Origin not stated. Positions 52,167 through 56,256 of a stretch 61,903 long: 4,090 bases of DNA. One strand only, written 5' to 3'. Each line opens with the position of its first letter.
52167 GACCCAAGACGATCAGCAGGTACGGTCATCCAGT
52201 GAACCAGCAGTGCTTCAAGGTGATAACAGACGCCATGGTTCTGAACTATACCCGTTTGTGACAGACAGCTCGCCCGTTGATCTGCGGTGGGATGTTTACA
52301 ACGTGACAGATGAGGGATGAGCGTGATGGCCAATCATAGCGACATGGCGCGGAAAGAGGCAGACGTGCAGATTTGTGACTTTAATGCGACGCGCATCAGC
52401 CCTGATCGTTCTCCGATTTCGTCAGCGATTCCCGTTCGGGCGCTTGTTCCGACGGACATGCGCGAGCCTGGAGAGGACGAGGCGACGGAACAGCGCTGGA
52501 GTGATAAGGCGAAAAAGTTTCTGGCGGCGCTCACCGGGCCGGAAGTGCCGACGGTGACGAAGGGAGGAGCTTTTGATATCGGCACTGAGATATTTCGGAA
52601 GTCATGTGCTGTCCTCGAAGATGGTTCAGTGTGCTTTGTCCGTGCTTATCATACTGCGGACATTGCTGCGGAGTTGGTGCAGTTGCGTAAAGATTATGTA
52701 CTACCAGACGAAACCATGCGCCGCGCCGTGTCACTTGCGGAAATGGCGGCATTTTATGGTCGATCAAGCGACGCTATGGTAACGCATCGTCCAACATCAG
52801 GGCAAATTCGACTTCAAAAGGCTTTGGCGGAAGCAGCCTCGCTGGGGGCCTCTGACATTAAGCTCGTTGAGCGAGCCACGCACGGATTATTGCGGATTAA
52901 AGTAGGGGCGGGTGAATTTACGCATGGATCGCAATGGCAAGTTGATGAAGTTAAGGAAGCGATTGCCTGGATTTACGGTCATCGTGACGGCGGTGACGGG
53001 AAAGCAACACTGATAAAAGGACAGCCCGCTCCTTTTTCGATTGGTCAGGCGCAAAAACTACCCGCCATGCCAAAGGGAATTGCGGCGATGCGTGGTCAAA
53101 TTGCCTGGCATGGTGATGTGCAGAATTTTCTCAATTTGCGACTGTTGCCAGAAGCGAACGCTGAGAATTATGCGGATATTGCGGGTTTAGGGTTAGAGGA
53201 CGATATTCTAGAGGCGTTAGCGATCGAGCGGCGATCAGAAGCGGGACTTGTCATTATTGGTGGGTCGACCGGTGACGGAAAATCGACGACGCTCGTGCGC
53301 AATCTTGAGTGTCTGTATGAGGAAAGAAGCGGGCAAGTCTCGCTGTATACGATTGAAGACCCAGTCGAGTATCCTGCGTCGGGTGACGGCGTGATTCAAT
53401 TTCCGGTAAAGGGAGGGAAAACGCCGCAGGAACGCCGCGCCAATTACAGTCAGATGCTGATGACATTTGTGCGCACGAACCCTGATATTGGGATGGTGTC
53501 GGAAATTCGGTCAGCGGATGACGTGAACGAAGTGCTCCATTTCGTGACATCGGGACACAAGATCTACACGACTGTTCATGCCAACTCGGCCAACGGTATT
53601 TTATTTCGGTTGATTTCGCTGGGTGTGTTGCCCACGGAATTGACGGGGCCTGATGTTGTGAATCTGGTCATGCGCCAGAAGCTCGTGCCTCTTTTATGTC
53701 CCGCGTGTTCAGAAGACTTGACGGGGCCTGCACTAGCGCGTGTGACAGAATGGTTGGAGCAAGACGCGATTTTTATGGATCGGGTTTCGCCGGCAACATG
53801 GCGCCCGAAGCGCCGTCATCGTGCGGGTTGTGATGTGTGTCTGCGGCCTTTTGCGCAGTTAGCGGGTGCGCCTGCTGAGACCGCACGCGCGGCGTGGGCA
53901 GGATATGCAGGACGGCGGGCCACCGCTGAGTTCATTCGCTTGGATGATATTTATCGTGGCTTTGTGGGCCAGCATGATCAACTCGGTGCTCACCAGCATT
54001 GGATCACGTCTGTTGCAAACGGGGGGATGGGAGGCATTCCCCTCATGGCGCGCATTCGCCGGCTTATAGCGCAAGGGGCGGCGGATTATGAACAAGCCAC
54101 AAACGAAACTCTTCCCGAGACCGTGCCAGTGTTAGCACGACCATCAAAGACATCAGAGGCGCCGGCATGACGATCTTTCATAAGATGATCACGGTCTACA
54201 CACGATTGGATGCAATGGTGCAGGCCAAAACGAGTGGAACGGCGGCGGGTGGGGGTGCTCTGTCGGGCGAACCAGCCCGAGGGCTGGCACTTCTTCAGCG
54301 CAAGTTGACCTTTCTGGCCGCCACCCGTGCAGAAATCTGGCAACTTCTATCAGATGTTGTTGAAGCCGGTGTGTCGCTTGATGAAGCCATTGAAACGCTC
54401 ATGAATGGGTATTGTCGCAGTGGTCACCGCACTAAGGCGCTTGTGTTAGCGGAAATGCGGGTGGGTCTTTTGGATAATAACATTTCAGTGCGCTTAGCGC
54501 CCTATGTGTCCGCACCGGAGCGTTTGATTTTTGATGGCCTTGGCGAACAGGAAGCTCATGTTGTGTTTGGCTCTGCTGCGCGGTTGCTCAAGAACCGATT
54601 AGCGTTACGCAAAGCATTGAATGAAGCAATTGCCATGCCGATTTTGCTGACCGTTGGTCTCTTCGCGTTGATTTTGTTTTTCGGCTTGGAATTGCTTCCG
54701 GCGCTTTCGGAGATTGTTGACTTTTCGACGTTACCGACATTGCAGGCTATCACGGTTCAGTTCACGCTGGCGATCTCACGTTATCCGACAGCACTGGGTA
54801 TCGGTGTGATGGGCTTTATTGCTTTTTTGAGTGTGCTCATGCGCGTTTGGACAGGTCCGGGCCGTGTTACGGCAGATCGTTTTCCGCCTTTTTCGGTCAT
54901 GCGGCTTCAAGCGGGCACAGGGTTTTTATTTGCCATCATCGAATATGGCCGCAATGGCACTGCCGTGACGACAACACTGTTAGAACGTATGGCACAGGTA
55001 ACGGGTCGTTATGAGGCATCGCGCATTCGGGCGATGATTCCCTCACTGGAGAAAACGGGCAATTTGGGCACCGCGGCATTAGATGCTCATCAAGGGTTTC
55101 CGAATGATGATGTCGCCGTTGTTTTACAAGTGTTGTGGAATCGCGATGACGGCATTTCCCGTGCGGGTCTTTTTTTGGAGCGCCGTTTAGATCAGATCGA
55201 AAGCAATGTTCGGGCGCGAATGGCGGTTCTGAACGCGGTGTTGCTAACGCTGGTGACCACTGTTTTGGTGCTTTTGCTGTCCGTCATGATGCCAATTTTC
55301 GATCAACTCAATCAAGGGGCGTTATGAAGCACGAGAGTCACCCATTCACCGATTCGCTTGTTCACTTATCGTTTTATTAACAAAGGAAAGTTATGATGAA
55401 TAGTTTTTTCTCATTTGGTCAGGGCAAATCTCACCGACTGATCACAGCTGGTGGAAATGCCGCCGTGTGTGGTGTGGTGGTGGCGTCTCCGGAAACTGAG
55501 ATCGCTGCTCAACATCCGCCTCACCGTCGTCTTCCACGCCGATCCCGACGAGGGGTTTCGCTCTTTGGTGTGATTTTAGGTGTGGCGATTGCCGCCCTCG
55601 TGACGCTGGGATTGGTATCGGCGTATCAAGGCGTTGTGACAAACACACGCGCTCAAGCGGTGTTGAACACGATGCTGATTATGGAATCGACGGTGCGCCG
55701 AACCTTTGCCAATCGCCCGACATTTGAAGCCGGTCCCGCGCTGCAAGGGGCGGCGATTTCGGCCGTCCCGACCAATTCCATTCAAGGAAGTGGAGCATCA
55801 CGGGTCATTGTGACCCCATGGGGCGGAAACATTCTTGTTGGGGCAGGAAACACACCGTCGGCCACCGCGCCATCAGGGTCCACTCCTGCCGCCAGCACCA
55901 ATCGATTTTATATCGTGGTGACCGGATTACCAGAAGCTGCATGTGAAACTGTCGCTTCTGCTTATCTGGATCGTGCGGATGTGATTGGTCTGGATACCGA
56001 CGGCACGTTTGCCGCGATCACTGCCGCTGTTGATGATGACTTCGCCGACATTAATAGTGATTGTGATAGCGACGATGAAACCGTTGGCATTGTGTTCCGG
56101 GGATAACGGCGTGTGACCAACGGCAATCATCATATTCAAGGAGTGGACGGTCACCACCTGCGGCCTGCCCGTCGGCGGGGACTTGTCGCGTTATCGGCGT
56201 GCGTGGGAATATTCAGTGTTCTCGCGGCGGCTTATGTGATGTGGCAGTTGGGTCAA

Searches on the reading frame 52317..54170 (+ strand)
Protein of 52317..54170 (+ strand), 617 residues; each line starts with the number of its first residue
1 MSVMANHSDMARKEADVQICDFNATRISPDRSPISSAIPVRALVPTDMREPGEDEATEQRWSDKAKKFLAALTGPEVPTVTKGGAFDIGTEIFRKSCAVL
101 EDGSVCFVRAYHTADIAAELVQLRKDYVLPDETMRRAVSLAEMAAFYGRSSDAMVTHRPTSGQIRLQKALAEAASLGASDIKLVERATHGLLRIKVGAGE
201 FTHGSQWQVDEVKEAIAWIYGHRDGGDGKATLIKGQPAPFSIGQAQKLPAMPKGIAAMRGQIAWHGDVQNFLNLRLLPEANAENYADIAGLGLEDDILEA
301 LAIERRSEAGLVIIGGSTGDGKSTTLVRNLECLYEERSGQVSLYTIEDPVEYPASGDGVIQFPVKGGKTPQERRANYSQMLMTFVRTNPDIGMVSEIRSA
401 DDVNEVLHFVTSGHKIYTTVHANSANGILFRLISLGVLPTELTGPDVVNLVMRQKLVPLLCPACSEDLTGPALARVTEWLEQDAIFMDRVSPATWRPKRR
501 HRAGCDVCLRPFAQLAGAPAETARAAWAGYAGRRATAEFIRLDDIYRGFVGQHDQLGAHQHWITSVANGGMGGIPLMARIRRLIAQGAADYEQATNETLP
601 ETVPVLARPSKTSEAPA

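Call 21: search_protein_families(library=pfam, proteins=[window:52317-54170:+], max_evalue=0.01)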
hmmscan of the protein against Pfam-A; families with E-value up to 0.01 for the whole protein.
window:52317-54170:+ (617 aa): 2 families
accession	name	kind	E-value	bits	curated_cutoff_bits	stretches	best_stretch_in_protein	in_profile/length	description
PF00437.27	T2SSE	-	1.7e-38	132.7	24.9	1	272-552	107-332/370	Type II/IV secretion system protein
PF25199.1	nSTAND_NTPase5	-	0.0015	18.8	34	1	288-337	19-69/145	Novel STAND NTPase 5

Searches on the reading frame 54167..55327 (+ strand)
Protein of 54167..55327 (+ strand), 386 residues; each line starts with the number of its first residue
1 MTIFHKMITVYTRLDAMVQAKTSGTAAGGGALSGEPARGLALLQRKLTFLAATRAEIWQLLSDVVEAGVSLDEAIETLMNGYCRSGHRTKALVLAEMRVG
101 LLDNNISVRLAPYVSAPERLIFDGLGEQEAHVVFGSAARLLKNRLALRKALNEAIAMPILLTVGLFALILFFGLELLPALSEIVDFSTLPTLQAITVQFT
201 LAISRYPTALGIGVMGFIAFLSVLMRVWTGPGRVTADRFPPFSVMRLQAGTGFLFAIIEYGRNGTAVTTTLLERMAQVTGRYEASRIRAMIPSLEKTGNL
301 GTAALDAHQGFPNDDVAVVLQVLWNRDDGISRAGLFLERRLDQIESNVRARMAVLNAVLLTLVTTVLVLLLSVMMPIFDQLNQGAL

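Call 21: search_protein_families(library=pfam, proteins=[window:54167-55327:+], max_evalue=0.01)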
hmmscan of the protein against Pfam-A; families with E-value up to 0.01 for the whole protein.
window:54167-55327:+ (386 aa): 0 families

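Call 66: search_protein_families(library=ncbifam, proteins=[window:54167-55327:+], max_evalue=0.01)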
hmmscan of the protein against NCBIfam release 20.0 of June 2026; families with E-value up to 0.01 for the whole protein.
window:54167-55327:+ (386 aa): 2 families
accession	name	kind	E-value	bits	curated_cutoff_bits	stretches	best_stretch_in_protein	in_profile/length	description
NF041012.2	T4P_ComGB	equivalog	5.3e-08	32.6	240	1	54-227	3-173/332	competence type IV pilus assembly protein ComGB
TIGR02120.1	GspF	equivalog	0.002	17.5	424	0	51-383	62-399/401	type II secretion system inner membrane protein GspF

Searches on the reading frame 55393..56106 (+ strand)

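Call 21: search_protein_families(library=pfam, proteins=[window:55393-56106:+], max_evalue=0.01)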
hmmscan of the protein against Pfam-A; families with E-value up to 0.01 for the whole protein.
window:55393-56106:+ (237 aa): 2 families
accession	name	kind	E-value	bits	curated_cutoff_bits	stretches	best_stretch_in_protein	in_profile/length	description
PF08805.16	PilS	-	1.7e-05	25.3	22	1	121-234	38-136/138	PilS N terminal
PF05307.16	Bundlin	-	0.00094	19.9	22.3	1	81-193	3-103/151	Bundlin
